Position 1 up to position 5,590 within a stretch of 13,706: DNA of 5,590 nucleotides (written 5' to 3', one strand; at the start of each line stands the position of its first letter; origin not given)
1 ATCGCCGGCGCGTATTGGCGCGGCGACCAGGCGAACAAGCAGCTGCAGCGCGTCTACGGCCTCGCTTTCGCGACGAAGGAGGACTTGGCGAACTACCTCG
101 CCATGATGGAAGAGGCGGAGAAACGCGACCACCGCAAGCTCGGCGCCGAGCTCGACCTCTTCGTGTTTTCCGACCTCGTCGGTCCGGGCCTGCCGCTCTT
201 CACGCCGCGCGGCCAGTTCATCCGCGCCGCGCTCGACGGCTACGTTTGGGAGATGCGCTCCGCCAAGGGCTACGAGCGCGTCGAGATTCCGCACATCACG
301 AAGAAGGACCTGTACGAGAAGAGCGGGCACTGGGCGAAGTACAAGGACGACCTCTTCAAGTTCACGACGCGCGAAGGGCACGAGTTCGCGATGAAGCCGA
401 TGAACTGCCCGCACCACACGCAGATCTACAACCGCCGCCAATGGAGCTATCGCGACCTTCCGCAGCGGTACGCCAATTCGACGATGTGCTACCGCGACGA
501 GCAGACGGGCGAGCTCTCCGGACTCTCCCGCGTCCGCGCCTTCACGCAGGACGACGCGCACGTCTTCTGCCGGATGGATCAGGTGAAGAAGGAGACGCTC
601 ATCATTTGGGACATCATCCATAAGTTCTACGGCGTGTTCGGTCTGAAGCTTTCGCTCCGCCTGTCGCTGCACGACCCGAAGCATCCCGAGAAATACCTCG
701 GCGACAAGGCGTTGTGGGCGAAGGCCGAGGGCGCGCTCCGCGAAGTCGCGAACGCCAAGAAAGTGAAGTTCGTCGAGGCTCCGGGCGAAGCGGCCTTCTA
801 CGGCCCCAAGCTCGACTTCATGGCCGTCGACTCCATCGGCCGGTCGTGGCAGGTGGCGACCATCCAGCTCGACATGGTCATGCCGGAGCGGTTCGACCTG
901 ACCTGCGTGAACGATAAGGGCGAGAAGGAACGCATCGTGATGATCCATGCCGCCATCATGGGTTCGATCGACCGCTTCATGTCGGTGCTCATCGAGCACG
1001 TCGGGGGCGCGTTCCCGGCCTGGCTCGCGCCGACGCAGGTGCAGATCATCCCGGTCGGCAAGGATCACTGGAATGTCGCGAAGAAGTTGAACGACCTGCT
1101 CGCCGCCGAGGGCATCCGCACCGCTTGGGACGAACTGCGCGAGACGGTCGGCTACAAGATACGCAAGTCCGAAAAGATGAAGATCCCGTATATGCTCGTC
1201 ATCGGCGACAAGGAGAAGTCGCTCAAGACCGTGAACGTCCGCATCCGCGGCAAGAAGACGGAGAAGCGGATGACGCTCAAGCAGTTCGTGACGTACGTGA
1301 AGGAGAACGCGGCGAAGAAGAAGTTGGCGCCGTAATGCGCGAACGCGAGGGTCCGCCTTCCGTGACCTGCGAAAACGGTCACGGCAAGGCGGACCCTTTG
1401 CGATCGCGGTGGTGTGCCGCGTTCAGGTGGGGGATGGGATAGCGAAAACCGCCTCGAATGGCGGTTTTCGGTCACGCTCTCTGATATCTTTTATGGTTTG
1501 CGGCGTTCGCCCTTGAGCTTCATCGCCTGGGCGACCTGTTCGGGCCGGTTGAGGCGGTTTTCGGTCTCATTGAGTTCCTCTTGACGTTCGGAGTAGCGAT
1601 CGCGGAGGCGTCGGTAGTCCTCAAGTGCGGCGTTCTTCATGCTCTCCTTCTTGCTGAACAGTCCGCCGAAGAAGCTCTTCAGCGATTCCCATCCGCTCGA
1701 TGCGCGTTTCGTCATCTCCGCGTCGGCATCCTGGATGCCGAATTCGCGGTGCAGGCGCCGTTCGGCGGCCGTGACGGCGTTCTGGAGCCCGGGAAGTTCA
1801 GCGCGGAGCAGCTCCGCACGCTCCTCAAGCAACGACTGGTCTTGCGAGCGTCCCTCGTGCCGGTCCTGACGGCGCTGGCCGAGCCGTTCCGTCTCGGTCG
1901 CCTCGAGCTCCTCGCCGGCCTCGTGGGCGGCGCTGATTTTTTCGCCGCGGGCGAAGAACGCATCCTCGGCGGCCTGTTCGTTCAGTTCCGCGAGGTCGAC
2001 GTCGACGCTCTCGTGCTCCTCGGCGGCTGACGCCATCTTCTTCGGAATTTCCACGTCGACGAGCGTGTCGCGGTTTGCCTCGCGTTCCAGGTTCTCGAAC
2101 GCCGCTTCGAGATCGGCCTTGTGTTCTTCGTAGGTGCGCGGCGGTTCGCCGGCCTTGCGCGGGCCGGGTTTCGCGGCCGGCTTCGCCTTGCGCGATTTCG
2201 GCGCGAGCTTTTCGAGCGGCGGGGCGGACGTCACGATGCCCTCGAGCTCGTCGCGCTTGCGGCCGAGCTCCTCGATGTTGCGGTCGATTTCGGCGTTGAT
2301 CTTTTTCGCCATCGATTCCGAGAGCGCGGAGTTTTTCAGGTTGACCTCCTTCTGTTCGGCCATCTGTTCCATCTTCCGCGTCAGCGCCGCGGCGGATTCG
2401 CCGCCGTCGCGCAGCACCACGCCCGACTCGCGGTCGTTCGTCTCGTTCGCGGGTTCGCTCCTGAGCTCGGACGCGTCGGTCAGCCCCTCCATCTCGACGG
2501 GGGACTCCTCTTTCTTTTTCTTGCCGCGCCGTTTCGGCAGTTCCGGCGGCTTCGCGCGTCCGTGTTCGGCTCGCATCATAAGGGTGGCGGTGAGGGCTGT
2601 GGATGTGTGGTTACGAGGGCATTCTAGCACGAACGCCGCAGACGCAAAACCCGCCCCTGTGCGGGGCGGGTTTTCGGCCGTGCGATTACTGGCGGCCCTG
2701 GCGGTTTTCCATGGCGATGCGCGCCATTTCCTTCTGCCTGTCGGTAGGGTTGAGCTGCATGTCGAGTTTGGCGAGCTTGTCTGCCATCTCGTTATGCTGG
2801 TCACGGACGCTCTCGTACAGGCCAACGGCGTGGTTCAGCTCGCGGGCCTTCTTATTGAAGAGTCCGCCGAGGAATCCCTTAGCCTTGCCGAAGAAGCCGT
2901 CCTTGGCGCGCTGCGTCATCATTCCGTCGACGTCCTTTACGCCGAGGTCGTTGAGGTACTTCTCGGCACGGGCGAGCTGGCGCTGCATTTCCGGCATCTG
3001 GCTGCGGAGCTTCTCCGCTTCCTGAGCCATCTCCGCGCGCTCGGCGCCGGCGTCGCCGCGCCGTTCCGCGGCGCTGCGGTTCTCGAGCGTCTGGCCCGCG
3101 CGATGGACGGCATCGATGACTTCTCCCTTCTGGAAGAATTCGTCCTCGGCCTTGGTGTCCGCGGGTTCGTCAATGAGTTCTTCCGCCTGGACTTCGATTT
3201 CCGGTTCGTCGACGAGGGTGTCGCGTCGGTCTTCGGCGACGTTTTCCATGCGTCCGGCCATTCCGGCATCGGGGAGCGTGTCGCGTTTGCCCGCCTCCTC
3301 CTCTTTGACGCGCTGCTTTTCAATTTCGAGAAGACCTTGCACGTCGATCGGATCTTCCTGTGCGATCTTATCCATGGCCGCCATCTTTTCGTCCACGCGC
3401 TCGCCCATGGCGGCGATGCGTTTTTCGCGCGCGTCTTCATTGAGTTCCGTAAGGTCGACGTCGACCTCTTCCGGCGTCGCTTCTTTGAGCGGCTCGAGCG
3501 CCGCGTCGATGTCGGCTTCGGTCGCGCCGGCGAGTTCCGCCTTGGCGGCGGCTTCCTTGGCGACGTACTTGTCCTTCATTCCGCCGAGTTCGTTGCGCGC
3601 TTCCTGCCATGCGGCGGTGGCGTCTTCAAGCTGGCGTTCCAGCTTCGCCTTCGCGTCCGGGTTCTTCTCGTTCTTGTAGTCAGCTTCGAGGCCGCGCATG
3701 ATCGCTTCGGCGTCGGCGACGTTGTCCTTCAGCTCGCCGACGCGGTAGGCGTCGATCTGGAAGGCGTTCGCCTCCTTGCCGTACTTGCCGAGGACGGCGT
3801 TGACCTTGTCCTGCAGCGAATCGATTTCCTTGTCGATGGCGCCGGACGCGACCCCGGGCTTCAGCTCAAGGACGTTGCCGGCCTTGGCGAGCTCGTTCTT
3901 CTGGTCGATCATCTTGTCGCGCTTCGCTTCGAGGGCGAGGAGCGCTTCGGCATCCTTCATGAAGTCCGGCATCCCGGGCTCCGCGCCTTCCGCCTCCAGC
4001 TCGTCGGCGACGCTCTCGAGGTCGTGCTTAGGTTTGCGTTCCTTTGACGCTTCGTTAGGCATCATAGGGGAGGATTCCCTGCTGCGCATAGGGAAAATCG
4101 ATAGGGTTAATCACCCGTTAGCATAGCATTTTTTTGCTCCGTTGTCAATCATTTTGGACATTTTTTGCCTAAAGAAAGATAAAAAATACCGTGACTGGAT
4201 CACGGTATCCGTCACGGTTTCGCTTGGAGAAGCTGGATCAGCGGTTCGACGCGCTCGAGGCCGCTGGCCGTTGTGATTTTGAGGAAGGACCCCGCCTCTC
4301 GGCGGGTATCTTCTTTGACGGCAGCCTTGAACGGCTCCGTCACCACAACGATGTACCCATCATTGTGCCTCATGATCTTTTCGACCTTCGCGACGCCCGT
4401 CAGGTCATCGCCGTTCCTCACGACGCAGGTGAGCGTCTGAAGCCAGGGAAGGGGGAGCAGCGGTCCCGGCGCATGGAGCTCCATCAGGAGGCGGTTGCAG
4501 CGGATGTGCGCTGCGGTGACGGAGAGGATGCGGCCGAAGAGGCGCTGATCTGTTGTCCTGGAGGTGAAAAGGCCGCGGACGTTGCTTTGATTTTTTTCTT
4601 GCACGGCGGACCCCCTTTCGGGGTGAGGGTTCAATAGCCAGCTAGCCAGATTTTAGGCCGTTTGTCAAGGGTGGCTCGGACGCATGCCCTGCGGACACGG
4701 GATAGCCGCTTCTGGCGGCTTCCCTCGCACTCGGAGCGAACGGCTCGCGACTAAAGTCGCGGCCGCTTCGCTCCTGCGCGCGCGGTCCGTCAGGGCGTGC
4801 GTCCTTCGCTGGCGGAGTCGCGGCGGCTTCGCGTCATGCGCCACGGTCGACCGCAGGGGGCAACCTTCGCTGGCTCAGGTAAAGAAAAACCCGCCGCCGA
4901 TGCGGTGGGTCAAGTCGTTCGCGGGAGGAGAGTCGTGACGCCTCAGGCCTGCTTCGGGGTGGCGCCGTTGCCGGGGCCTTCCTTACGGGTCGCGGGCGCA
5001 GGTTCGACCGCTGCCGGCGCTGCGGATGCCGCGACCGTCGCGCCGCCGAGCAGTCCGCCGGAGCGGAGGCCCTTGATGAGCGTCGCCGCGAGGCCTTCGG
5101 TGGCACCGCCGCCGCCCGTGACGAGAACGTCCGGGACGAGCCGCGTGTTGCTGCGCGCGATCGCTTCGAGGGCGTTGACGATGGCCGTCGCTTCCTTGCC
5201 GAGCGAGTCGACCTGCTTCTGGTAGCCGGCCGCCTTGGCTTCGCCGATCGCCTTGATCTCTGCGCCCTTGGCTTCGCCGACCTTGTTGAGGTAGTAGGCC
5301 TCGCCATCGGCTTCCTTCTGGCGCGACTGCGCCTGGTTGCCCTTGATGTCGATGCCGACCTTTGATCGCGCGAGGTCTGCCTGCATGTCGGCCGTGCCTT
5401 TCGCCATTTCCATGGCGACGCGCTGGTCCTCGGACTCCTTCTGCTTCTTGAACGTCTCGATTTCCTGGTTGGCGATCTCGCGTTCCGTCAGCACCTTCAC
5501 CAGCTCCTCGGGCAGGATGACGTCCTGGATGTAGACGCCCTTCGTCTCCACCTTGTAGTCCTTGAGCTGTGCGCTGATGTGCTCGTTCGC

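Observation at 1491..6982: Flotillin, small-protein and twin coiled-coil module inserted between thrS and miaB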

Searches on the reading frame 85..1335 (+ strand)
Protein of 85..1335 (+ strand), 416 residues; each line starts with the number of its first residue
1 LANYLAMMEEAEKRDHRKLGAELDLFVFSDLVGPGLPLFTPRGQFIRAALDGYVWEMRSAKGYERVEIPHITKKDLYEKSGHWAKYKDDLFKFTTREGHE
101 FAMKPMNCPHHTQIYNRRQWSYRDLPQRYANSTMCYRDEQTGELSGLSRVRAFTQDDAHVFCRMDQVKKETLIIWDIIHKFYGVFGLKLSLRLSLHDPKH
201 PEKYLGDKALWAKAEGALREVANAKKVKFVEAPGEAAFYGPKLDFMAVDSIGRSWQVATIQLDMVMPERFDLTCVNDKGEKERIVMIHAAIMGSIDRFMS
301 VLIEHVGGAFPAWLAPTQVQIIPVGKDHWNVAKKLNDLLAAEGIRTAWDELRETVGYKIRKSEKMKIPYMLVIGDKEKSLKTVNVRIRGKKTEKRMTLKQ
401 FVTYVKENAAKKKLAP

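Call 3: search_protein_families(library=pfam, proteins=[window:85-1335:+], max_evalue=0.1)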
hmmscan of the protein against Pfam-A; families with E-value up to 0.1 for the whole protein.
window:85-1335:+ (416 aa): 3 families
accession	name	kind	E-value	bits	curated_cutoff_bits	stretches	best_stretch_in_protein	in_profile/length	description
PF00587.30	tRNA-synt_2b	-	3e-43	148.4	29.3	1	91-305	1-178/179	tRNA synthetase class II core domain (G, H, P, S and T)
PF03129.25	HGTP_anticodon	-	3.3e-21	75.7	21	1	318-408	1-94/94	Anticodon binding domain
PF13393.11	tRNA-synt_His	-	0.066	12.9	25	0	55-142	21-104/308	Histidyl-tRNA synthetase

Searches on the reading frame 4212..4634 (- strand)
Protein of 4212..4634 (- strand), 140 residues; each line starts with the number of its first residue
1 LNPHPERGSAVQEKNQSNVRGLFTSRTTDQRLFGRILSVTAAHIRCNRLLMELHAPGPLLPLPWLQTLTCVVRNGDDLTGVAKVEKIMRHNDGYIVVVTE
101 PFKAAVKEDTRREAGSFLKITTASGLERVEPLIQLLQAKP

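Call 3: search_protein_families(library=pfam, proteins=[window:4212-4634:-], max_evalue=0.1)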
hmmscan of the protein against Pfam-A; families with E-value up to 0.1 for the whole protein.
window:4212-4634:- (140 aa): 0 families

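Call 10: search_protein_families(library=ncbifam, proteins=[window:4212-4604:-], max_evalue=0.1)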
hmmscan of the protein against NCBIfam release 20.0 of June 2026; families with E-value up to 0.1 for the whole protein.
window:4212-4604:- (130 aa): 0 families

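Call 11: search_protein_families(library=padloc, proteins=[window:4212-4604:-], max_evalue=0.1)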
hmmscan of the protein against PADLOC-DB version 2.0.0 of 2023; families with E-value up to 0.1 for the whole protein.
window:4212-4604:- (130 aa): 0 families

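Call 14: search_solved_structures(query=window:4212-4604:-, max_evalue=10)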
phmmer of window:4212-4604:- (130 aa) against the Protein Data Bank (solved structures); distinct sequences matched with E-value up to 10: 1.
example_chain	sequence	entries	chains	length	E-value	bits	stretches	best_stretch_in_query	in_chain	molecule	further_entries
4wiw_A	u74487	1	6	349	1.5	12.5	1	43-71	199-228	Glycoside hydrolase family 18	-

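Call 21: find_related_loci(query=A2, collection=genome_contigs, flank=10000)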
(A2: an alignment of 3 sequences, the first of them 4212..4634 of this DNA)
Query A2 (140 aa) in genome_contigs; peptide patterns used: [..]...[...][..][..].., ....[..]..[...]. (x = any residue, [..] = any of these).
30 stretches matched a pattern, but none encodes a relative of the query by tblastn (E <= 1e-3).
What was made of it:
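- Tried and rejected: The first genome_contigs scan, with the small protein, found nothing (call 21).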

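Call 22: find_homologous_proteins(query=A2, max_evalue=0.001)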
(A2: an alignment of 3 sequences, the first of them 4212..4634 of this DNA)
Query A2 (3 sequences) (140 aa, profile of the alignment): 9 proteins with E <= 0.001 among 692 candidates.
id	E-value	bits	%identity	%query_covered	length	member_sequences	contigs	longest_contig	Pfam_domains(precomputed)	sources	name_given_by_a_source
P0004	5.2e-84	297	81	99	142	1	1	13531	-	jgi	jgi:hypothetical protein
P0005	5.8e-84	297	78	100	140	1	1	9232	-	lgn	-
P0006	3.0e-77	275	99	93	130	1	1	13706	-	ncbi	-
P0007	4.3e-74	265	86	93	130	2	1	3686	-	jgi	jgi:hypothetical protein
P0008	1.2e-72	260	83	93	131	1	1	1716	-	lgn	-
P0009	6.3e-70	252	82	91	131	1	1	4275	-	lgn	-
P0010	1.1e-68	248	82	93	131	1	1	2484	-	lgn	-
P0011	5.9e-40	155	56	84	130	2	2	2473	-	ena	-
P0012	3.9e-15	74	40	83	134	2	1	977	-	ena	-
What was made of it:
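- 4212..4604 (-): Small protein, 130 aa (GTG start; the ORF extends to a TTG at 4634). Predicted as two short helices plus a β-sandwich. 9 relatives in 5.8 billion clusters (call 22).
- Checked: Small gene, 4604..4212, 130 aa. This is the length of the NCBI-derived entry P0006 (130 aa, 99% identical, same 13,706-bp contig; call 22).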

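Call 23: find_encoding_contigs(protein=P0007, flank=10000)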
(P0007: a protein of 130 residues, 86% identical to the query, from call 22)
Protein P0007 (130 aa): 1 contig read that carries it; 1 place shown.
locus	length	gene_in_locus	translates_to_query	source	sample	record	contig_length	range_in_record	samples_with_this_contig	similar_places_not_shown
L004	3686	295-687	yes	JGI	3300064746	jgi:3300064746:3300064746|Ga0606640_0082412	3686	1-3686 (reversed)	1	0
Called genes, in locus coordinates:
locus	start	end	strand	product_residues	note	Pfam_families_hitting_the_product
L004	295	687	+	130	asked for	-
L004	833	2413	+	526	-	-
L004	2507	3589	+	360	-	-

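Call 24: find_encoding_contigs(protein=P0009, flank=10000)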
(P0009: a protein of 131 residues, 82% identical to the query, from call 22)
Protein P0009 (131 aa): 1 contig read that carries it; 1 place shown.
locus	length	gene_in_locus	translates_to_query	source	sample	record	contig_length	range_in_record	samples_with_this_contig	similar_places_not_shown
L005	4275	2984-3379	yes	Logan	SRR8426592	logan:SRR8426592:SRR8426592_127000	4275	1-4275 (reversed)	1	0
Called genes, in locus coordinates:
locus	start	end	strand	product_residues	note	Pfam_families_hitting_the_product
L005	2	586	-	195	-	?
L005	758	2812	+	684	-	PF01145:Band_7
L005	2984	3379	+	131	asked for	-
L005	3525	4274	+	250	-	?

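Call 25: find_encoding_contigs(protein=P0011, flank=10000)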
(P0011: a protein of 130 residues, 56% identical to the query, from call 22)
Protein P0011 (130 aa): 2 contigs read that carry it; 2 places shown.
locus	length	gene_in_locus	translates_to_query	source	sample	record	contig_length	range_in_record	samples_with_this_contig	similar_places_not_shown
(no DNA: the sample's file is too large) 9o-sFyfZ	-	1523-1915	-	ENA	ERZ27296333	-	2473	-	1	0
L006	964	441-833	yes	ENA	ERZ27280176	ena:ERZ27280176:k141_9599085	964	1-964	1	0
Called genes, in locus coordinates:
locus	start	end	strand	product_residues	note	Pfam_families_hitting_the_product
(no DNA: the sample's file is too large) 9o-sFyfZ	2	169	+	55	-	?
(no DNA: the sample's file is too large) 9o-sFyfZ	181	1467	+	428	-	-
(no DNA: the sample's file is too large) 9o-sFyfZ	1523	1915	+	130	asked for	-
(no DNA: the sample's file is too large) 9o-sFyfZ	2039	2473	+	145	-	?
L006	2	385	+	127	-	?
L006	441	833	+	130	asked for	-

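Call 26: find_encoding_contigs(protein=P0010, flank=10000)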
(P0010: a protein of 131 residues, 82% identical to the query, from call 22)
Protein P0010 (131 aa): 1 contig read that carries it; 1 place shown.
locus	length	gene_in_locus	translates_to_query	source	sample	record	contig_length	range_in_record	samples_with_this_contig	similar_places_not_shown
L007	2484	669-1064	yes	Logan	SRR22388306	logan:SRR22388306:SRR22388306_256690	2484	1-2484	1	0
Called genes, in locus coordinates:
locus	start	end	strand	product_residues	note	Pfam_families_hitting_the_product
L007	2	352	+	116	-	?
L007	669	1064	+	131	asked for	-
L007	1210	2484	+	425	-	?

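Call 28: find_related_loci(query=A2, collection=metagenome_contigs, flank=10000)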
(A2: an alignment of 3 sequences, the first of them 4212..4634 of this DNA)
Query A2 (140 aa) in metagenome_contigs; peptide patterns used: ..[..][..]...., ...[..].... (x = any residue, [..] = any of these).
118 stretches matched a pattern; 3 encode a relative of the query (tblastn E <= 1e-3); 3 distinct loci.
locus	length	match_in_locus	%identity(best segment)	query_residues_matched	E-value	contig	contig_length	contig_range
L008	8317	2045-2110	64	53-74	7e-6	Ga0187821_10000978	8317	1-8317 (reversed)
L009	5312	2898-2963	64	53-74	7e-6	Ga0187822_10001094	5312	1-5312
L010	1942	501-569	61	52-74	2e-5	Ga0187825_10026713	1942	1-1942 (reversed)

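Call 58: predict_structure(alignment_id=A4)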
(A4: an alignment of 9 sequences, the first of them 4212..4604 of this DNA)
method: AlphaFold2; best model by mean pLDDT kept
length: 130 residues; sequences in the alignment: 9
mean_pLDDT: 82.2   pTM: 0.75
mean pLDDT of the five models: 82.2, 81.9, 81.8, 80.1, 79.7
residues with pLDDT >= 90: 58; 70-90: 48; 50-70: 16; < 50: 8
segments of 3 or more residues with pLDDT < 50: 1-7
pLDDT, mean of each block of 10 residues (from residue 1): 43 75 92 90 89 90 82 91 92 80 79 91 75
secondary structure, 60 per line:
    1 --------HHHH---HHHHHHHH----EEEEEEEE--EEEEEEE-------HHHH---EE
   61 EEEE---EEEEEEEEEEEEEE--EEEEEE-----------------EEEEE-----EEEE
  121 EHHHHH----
elements in order: H9-12 H16-23 E28-35 E38-44 H52-55 E59-64 E68-81 E84-89 E107-111 E117-121 H122-126
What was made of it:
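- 4212..4604 (-): AF2 pLDDT 82, pTM 0.75 (call 58).
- The small protein gives a confident AF2 fold (call 58).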

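Call 78: search_protein_families(library=phrogs, proteins=[window:4212-4604:-], max_evalue=0.01)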
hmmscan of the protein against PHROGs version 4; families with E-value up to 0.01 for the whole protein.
window:4212-4604:- (130 aa): 0 families

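Call 80: search_solved_structures(query=A4, max_evalue=10)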
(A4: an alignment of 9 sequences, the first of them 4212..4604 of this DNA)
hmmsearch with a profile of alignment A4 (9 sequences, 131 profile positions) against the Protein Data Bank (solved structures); distinct sequences matched with E-value up to 10: 0.

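Call 87: find_related_loci(query=A4, collection=viral_contigs, flank=5000)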
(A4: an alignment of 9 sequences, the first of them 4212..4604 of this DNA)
Query A4 (130 aa) in viral_contigs; peptide patterns used: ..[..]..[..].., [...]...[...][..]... (x = any residue, [..] = any of these).
47 stretches matched a pattern, but none encodes a relative of the query by tblastn (E <= 1e-3).

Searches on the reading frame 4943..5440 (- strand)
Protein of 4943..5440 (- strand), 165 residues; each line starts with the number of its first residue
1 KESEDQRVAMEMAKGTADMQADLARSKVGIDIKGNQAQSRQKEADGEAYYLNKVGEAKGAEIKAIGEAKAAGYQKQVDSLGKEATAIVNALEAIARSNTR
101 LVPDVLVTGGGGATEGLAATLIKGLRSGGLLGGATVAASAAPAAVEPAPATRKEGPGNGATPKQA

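Call 82: search_protein_families(library=pfam, proteins=[window:4943-5440:-], max_evalue=10)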
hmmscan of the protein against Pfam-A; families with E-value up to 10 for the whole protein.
window:4943-5440:- (165 aa): 1 family
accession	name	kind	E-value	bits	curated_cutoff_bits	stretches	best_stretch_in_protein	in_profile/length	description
PF14915.12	CCDC144C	-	0.21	10.6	35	1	9-101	115-210/534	CCDC144C protein coiled-coil region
